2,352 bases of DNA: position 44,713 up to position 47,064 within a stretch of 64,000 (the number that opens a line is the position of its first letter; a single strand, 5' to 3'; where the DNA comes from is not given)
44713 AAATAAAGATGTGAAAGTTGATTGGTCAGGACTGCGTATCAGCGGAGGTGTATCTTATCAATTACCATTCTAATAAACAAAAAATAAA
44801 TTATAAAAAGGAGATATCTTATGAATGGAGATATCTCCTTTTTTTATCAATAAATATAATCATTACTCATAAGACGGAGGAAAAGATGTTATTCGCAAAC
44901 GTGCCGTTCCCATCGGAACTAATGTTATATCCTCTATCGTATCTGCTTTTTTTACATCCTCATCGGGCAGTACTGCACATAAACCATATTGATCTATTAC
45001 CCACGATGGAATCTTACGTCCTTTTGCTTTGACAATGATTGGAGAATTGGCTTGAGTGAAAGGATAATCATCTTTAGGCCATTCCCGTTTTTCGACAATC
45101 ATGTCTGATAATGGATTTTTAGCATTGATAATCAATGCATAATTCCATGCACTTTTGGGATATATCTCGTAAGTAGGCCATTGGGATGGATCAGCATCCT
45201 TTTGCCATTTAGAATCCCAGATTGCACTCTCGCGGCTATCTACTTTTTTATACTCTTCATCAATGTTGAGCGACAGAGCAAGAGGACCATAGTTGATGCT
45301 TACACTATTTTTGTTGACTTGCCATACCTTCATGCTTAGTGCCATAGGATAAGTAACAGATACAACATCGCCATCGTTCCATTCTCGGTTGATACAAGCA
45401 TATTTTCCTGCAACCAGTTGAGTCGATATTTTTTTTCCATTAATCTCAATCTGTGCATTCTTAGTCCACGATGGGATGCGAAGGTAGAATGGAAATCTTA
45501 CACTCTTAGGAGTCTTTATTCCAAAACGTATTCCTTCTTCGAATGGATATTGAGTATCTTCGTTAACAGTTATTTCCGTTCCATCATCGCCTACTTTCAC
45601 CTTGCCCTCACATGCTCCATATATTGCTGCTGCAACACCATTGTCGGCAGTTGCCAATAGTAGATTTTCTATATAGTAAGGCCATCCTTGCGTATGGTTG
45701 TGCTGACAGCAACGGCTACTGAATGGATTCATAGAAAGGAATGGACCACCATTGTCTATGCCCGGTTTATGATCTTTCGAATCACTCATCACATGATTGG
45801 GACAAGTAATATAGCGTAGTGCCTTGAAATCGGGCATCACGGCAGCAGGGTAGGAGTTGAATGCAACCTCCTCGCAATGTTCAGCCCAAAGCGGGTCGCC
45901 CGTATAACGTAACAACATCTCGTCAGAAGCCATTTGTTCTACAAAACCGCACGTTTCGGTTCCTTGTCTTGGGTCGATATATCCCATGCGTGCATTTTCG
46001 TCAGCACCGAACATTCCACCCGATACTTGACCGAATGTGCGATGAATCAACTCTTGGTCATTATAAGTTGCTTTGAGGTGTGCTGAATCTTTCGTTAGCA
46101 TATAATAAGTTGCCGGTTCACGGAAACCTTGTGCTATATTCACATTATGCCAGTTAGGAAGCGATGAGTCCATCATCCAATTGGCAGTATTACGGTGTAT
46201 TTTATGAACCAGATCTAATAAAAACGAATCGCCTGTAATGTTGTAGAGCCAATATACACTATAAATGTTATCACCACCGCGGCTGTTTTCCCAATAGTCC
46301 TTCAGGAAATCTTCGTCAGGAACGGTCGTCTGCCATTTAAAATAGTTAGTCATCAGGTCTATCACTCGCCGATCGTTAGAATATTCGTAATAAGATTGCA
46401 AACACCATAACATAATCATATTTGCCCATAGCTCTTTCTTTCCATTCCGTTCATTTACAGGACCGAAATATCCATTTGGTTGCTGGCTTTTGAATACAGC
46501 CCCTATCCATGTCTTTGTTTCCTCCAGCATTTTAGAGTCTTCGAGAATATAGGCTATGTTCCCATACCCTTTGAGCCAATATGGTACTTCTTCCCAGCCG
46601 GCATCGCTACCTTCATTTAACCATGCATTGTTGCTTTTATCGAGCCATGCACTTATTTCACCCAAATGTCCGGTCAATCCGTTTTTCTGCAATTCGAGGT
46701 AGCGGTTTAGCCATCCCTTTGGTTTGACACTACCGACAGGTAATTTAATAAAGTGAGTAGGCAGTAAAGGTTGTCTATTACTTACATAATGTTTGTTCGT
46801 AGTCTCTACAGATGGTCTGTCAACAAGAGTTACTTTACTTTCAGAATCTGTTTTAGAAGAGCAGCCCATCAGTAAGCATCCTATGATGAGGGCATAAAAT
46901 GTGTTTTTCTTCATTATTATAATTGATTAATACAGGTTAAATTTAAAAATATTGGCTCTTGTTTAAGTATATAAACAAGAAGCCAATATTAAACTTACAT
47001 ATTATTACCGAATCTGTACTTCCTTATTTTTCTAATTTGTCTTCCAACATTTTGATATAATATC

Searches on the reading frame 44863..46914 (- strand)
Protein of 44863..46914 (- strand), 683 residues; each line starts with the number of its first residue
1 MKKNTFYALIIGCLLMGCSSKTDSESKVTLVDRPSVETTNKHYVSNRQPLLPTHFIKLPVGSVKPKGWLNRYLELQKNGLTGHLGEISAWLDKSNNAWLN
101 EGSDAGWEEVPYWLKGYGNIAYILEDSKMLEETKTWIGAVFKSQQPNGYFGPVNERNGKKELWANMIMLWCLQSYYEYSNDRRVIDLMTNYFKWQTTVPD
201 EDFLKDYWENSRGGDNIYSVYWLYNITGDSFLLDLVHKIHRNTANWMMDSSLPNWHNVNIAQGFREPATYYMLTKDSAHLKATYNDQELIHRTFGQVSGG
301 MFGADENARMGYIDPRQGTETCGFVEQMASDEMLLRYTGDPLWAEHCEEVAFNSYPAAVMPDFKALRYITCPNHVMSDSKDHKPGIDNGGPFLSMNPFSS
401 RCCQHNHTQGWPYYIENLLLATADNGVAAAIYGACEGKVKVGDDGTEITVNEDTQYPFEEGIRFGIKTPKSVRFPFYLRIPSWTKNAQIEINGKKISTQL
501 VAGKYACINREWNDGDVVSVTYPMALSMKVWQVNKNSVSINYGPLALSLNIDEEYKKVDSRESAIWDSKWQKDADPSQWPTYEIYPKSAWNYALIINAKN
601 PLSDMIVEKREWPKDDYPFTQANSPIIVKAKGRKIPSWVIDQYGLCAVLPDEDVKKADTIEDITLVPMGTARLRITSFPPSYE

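Call 72: search_protein_families(library=pfam, proteins=[window:44863-46914:-], max_evalue=0.00001)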
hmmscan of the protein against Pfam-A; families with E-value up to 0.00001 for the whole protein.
window:44863-46914:- (683 aa): 2 families
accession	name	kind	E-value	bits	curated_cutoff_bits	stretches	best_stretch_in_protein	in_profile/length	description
PF07944.18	Beta-AFase-like_GH127_cat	-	1.3e-67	228.9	24.9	1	28-414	2-374/376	Beta-L-arabinofuranosidase, GH127 catalytic domain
PF20736.2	Glyco_hydro127M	-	6.1e-23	81.2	24.2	1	427-524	2-95/95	Beta-L-arabinofuranosidase, GH127 middle domain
